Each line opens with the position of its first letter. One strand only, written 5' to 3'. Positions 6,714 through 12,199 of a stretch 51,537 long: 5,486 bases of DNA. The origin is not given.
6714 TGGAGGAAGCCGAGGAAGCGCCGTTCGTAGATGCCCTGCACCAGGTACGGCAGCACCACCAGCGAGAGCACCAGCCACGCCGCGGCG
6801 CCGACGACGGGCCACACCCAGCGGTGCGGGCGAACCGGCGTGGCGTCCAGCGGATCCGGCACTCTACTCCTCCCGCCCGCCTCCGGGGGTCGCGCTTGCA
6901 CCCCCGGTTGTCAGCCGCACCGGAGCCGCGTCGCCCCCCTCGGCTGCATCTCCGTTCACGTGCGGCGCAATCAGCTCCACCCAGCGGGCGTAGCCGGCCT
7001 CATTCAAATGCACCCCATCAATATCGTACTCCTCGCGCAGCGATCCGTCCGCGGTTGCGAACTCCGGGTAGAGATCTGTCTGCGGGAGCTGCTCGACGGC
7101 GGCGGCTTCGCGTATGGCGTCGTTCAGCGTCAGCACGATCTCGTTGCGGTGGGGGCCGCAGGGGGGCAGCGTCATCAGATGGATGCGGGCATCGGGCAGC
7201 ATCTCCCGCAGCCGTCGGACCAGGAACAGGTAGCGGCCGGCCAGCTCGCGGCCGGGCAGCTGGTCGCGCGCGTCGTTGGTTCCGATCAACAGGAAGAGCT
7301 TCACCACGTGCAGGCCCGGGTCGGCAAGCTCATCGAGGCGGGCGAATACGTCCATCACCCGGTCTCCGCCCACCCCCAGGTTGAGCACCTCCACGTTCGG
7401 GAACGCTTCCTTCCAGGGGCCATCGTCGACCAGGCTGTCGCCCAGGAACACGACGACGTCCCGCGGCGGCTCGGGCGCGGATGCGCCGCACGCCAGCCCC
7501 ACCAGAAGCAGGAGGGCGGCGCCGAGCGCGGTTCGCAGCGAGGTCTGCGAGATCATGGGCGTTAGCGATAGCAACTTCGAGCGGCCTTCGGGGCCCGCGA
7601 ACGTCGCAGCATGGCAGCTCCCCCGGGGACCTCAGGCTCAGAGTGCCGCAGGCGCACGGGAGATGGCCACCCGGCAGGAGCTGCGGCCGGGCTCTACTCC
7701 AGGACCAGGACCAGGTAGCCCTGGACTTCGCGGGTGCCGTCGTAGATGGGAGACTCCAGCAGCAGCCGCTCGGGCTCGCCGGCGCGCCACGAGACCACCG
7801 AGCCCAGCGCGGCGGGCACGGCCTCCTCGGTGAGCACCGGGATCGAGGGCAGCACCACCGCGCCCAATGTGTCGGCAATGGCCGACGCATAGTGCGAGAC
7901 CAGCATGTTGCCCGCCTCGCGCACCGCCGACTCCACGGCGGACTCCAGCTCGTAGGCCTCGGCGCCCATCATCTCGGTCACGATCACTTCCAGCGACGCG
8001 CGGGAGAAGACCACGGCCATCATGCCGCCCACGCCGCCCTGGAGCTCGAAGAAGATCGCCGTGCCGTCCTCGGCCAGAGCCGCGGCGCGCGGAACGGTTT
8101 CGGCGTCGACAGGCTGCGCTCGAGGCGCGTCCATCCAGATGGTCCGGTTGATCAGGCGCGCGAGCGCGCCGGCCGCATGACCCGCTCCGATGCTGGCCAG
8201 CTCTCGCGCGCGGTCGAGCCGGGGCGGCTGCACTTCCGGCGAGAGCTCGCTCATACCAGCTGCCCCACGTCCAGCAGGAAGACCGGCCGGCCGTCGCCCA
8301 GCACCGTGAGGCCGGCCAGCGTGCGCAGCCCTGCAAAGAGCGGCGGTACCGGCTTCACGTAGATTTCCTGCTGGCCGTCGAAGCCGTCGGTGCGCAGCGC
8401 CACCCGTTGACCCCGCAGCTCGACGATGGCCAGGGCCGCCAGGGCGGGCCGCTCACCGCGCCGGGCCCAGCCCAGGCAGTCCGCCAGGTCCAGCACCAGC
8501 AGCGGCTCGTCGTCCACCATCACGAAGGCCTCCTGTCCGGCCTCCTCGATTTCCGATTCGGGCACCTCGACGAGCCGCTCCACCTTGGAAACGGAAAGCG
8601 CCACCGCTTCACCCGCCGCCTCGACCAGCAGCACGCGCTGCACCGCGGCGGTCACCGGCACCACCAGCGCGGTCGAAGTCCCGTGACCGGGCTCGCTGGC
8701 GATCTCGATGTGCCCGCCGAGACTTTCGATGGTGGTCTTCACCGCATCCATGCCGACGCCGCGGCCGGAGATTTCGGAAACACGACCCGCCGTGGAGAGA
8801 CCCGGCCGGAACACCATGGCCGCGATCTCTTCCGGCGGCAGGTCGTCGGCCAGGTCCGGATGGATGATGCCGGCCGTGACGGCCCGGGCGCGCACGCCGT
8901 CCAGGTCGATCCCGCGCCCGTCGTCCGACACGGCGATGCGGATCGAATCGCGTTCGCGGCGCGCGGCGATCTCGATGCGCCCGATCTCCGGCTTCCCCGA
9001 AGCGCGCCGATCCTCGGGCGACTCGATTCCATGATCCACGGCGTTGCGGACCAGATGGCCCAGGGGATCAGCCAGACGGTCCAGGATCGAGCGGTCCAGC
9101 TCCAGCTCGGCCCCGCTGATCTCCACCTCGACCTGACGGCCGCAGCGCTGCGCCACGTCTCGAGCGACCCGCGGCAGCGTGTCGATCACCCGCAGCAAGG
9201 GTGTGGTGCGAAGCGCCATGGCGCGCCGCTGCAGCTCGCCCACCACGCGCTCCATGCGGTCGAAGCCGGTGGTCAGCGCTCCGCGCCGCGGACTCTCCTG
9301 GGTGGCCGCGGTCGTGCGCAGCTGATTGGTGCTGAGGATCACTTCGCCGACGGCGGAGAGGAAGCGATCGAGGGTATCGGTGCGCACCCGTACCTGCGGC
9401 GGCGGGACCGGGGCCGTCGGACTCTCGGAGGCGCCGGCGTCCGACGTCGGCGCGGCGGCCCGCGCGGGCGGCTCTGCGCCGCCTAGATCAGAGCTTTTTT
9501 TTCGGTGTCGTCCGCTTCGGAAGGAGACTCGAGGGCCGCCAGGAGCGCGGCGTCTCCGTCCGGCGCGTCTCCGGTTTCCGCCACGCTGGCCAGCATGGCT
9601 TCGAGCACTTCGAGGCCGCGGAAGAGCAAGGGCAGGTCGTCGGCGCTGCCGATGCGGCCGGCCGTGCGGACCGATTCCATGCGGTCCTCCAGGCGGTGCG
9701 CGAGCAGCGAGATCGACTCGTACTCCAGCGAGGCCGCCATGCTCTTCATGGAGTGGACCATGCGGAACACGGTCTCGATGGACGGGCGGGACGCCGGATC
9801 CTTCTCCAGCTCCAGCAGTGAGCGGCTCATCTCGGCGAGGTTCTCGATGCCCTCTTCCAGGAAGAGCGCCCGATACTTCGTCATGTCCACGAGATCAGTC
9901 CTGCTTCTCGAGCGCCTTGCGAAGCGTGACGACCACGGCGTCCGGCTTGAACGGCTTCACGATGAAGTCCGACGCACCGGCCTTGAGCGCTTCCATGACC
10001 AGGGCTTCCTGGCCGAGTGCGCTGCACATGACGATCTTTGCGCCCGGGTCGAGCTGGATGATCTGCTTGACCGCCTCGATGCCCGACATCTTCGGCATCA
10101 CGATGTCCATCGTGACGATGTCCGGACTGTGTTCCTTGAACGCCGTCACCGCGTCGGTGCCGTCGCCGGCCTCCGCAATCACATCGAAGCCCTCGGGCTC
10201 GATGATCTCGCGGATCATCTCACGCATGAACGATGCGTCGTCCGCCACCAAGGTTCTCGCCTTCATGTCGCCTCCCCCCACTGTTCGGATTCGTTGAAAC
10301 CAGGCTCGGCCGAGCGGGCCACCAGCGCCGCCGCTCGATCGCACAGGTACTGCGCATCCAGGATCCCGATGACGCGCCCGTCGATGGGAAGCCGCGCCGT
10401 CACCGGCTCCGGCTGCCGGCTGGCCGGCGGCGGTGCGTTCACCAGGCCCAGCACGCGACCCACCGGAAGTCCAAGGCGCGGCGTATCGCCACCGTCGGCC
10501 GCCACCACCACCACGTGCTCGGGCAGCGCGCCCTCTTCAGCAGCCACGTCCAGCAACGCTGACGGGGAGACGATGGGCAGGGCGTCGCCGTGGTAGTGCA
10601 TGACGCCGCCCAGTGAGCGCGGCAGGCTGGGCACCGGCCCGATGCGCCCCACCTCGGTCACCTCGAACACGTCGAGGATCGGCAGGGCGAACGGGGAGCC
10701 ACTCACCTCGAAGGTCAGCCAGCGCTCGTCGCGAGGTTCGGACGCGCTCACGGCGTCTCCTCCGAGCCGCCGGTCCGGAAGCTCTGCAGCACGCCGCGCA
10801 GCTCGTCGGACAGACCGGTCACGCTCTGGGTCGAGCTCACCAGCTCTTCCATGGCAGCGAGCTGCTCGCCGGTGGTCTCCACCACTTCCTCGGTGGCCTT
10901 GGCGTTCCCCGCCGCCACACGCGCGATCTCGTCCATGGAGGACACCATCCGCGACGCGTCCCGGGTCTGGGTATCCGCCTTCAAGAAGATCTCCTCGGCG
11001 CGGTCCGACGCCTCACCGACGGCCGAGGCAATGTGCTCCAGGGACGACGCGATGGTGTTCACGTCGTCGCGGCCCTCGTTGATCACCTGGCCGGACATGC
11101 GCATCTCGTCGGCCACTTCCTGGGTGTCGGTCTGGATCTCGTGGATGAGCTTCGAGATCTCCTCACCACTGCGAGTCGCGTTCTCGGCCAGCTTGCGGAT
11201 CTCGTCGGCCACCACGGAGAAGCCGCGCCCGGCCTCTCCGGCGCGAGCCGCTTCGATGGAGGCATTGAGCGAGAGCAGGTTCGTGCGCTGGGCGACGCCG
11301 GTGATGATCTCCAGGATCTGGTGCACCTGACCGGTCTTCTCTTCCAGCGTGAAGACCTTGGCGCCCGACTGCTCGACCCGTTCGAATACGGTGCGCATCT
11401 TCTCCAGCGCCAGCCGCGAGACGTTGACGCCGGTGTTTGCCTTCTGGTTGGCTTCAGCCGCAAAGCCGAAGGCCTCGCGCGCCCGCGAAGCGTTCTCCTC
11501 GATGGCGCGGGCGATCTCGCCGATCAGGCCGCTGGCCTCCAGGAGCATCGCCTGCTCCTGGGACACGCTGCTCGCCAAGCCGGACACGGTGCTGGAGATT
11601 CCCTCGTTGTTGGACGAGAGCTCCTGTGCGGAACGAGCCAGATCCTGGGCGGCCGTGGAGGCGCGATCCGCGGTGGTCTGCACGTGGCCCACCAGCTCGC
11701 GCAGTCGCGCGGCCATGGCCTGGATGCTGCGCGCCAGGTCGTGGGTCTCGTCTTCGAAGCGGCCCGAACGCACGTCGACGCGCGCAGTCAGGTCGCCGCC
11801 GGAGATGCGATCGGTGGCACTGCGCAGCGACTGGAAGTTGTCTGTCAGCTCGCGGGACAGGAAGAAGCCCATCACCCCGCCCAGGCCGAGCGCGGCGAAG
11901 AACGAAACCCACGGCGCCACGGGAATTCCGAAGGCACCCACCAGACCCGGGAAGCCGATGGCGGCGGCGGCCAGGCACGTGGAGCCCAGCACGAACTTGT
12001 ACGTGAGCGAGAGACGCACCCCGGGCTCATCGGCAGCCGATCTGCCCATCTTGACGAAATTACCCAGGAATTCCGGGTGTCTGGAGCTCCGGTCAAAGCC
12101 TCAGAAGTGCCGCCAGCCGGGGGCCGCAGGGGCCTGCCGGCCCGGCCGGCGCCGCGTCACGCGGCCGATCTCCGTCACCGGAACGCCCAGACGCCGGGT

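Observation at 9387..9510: cheA is split exactly at an A8 run that forms an A-AAA-AAA-G slippery site; a -1 shift rebuilds a full-length kinase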

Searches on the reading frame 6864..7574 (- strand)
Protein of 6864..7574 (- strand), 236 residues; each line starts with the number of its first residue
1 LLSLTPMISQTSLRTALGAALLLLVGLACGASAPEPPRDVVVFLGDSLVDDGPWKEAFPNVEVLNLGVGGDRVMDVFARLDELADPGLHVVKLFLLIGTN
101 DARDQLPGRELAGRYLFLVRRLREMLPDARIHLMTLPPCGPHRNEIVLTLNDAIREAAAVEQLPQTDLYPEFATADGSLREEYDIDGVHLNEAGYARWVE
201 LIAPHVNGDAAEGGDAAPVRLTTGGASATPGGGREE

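Call 6: search_protein_families(library=pfam, proteins=[window:6864-7574:-])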
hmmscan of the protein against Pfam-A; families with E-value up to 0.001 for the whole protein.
window:6864-7574:- (236 aa): 2 families
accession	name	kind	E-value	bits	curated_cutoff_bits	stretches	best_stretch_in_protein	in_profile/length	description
PF13472.12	Lipase_GDSL_2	-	7.2e-21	75.9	32.9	1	55-197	28-178/178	GDSL-like Lipase/Acylhydrolase family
PF00657.28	Lipase_GDSL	-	2.3e-06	28.4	23.6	1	58-202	33-208/208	GDSL-like Lipase/Acylhydrolase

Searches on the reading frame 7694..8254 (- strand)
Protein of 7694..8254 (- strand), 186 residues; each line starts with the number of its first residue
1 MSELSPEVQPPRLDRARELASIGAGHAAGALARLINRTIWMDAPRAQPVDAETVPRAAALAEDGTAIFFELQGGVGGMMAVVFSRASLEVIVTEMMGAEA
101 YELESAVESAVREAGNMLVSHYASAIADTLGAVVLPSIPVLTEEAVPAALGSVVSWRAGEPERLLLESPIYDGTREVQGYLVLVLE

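Call 6: search_protein_families(library=pfam, proteins=[window:7694-8254:-])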
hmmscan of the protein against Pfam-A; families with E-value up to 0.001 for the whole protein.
window:7694-8254:- (186 aa): 2 families
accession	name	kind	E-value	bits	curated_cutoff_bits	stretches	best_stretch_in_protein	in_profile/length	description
PF04509.17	CheC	-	3.7e-11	43.2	22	1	107-141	2-36/38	CheC-like family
PF13690.11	CheX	-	7.7e-07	29.5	27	1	69-140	5-71/94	Chemotaxis phosphatase CheX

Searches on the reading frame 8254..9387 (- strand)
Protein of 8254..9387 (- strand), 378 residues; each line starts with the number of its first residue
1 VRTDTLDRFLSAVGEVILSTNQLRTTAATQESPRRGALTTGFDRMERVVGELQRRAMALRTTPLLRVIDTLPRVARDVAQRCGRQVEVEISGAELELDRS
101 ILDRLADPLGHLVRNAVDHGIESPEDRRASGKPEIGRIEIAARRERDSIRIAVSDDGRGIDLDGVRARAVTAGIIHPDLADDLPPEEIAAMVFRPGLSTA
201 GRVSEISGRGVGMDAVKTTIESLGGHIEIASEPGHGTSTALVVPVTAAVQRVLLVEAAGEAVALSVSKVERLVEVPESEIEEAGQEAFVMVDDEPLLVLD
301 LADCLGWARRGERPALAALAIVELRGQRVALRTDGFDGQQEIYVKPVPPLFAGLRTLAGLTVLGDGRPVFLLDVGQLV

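Call 81: find_encoding_contigs(protein=window:8254-9387:-, flank=200, max_places=5)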
Protein window:8254-9387:- (378 aa): no gene with exactly this product is on record in the collection.

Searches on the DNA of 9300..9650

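Call 54: search_rna_families(source=window, start=9300, end=9650, threshold=evalue, max_evalue=10)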
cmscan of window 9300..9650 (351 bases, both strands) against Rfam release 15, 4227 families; matches with E-value up to 10: 6.
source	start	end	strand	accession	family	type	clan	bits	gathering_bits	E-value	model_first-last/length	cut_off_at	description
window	9429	9497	-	RF01972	H19_1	Gene; lncRNA;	-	21.7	50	1.6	1-71/71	no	H19 conserved region 1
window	9305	9392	-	RF01720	Pseudomon-Rho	Cis-reg;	-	19.8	45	0.93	1-102/102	no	Pseudomon-Rho RNA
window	9453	9487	+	RF03006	M23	Gene; sRNA;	-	14.6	41.2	4.4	1-53/53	no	M23 RNA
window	9357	9449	-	RF02873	AS-traI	Gene; antisense;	-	14.3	99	6.3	1-77/77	no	Antisense to traI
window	9480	9617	+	RF02177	SMCR2_1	Gene; lncRNA;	-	13.9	50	2.3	1-159/159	no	Smith-Magenis syndrome chromosome region, candidate 2 conserved region 1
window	9333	9452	+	RF02828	Scr3920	Gene; sRNA;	-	12.4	88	5.2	1-125/125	no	Streptomyces RNA 3920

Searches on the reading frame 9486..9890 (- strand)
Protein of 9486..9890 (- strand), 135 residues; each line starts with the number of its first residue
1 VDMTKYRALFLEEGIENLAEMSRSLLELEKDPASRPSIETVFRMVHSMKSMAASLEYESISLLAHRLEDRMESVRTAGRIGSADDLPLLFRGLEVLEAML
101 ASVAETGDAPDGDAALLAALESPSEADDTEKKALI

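Call 15: list_cluster_members(proteins=[P0001, window:9486-9890:-])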
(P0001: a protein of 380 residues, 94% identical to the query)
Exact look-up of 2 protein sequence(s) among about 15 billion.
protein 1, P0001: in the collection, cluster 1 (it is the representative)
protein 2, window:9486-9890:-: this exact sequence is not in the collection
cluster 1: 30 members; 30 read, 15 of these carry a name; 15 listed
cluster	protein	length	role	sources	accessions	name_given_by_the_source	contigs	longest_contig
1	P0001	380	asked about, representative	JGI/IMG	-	two-component system chemotaxis sensor kinase CheA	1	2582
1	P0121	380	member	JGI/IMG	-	two-component system chemotaxis sensor kinase CheA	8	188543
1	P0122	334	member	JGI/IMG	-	two-component system chemotaxis sensor kinase CheA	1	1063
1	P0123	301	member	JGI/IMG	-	two-component system chemotaxis sensor kinase CheA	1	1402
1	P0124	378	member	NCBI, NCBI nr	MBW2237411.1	MAG: chemotaxis protein CheW [Deltaproteobacteria bacterium] | chemotaxis protein CheW [Deltaproteobacteria bacterium]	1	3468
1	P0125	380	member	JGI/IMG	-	two-component system chemotaxis sensor kinase CheA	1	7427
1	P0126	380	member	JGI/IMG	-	two-component system chemotaxis sensor kinase CheA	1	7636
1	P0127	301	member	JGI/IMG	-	two-component system chemotaxis sensor kinase CheA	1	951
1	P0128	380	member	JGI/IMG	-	two-component system chemotaxis sensor kinase CheA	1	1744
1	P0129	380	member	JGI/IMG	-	two-component system chemotaxis sensor kinase CheA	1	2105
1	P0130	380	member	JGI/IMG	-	two-component system chemotaxis sensor kinase CheA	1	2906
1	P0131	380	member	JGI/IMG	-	two-component system chemotaxis sensor kinase CheA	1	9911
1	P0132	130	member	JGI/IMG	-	two-component system chemotaxis sensor kinase CheA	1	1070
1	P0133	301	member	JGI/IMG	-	two-component system chemotaxis sensor kinase CheA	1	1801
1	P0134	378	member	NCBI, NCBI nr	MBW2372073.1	MAG: chemotaxis protein CheW [Deltaproteobacteria bacterium] | chemotaxis protein CheW [Deltaproteobacteria bacterium]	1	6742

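Call 25: find_related_loci(query=A1, collection=metagenome_contigs, flank=2500)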
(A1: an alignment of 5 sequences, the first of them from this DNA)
Query A1 (132 aa) in metagenome_contigs; peptide patterns used: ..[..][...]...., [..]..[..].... (x = any residue, [..] = any of these).
209 stretches matched a pattern; 75 encode a relative of the query (tblastn E <= 1e-3); 75 distinct loci.
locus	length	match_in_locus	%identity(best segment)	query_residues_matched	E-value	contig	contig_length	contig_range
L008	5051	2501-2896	83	1-132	7e-69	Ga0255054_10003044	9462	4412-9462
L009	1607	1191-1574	67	1-129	4e-51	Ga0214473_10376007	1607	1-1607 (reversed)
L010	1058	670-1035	69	1-122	3e-52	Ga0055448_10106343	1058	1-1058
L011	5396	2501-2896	59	1-132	1e-45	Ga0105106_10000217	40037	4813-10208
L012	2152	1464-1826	63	1-121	5e-44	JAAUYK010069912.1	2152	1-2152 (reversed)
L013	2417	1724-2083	59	1-120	3e-43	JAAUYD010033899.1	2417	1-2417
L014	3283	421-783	61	1-121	4e-42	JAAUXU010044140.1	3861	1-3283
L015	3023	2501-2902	56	1-132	4e-42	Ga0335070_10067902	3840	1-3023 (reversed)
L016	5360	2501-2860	61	1-120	7e-42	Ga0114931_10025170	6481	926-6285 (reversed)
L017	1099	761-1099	63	1-113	1e-43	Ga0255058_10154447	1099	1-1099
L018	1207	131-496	61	1-122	4e-43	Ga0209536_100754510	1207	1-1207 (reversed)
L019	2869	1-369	58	1-123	7e-42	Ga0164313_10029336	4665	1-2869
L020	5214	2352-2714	60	1-121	4e-41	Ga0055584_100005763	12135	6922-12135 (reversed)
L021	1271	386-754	61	1-123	2e-42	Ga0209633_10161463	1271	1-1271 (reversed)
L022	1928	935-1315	57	1-127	4e-41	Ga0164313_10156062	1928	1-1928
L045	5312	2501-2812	62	1-104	5e-38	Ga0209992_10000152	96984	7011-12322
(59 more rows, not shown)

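Call 52: find_homologous_proteins(query=L045:2501-2956:+, max_evalue=1e-10)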
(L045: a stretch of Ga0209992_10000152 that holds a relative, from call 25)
Query L045:2501-2956:+ (152 aa): 1048 proteins with E <= 1e-10 among 1494 candidates; the best 120 are listed.
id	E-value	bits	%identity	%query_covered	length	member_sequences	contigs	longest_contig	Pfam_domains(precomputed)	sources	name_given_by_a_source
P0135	1.3e-83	296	95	100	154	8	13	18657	PF01627.29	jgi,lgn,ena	-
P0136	1.2e-69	251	84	100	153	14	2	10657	PF01627.29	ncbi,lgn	-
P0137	1.9e-69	250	84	100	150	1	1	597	PF01627.29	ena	-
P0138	8.5e-69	248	84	100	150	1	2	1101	PF01627.29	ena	-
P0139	2.6e-68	246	83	100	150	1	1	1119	PF01627.29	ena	-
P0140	1.0e-66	241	83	99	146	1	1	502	PF01627.29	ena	-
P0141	3.1e-66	240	83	100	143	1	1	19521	PF01627.29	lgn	-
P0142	3.2e-66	240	81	100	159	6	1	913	PF01627.29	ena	-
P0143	5.0e-66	239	81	100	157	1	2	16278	PF01627.29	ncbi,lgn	-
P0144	1.0e-65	238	80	100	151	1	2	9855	PF01627.29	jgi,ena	-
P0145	2.2e-65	237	80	100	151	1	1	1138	PF01627.29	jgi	-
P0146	3.3e-65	236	80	100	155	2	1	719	PF01627.29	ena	-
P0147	5.0e-65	236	80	100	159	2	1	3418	PF01627.29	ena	-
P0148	8.8e-65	235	80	100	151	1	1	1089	PF01627.29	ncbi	-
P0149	1.2e-64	235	82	100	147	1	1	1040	PF01627.29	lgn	-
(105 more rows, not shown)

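Call 83: find_encoding_contigs(protein=P0121, flank=400, max_places=10)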
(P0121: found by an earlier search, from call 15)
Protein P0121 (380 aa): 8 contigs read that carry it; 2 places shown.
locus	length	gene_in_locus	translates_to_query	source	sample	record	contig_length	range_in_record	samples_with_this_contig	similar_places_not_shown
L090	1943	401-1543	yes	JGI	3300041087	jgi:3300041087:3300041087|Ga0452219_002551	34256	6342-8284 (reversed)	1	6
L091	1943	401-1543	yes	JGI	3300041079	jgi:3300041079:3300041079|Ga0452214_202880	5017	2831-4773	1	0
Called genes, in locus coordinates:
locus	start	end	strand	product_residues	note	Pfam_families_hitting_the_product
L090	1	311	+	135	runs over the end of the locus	PF01627:Hpt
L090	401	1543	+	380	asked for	PF02895:H-kinase_dim (weak), PF02518:HATPase_c, PF01584:CheW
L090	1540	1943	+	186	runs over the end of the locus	PF13690:CheX (weak), PF04509:CheC (weak)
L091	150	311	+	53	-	-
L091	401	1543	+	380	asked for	PF02895:H-kinase_dim (weak), PF02518:HATPase_c, PF01584:CheW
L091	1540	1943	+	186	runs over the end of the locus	PF13690:CheX (weak), PF04509:CheC (weak)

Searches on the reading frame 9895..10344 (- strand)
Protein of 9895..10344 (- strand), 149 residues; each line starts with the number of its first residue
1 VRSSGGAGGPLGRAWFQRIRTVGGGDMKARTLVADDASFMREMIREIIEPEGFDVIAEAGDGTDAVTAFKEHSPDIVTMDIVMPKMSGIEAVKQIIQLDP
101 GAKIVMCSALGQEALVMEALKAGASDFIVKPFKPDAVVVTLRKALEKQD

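Call 6: search_protein_families(library=pfam, proteins=[window:9895-10344:-])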
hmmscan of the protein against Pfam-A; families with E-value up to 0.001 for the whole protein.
window:9895-10344:- (149 aa): 1 family
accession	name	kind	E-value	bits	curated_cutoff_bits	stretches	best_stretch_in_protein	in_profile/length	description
PF00072.30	Response_reg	-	2.5e-30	105.4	30.2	1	32-140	2-109/111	Response regulator receiver domain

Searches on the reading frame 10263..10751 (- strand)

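Call 6: search_protein_families(library=pfam, proteins=[window:10263-10751:-])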
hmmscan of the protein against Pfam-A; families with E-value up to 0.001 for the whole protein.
window:10263-10751:- (162 aa): 1 family
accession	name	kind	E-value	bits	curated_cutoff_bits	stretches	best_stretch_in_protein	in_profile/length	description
PF01584.24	CheW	-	8.2e-15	55.1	23.5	1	11-138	2-135/138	CheW-like domain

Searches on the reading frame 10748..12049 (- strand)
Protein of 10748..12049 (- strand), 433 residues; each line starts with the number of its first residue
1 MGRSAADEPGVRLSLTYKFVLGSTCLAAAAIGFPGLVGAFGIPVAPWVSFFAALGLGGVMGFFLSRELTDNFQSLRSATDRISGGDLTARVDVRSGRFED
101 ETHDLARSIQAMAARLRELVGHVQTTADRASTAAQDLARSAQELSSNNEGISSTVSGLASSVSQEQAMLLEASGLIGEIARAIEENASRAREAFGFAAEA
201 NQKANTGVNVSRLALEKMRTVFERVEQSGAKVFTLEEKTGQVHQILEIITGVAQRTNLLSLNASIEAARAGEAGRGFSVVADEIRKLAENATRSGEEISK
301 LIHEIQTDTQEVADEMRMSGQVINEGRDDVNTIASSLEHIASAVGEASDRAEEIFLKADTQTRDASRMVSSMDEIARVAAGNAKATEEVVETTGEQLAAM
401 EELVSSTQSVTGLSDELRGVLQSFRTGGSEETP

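Call 6: search_protein_families(library=pfam, proteins=[window:10748-12049:-])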
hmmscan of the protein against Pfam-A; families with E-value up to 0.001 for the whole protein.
window:10748-12049:- (433 aa): 6 families
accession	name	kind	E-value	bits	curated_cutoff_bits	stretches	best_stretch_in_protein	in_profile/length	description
PF00015.26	MCPsignal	-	9.5e-37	126.9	34.6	1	198-378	5-171/172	Methyl-accepting chemotaxis protein (MCP) signalling domain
PF00672.30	HAMP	-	2.8e-07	31.2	25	1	63-118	1-53/53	HAMP domain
PF06103.16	DUF948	-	0.00013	22.5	37.2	0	292-353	25-86/89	Bacterial protein of unknown function (DUF948)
PF04108.17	ATG17_like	-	0.00033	20.7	43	0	66-192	126-236/355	Autophagy protein ATG17-like domain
PF10241.14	KxDL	-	0.00055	20.6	27.2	0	95-146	22-73/86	Uncharacterized conserved protein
PF04513.17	Baculo_PEP_C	-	0.00058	20.4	38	0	67-164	17-103/140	Baculovirus polyhedron envelope protein, PEP, C terminus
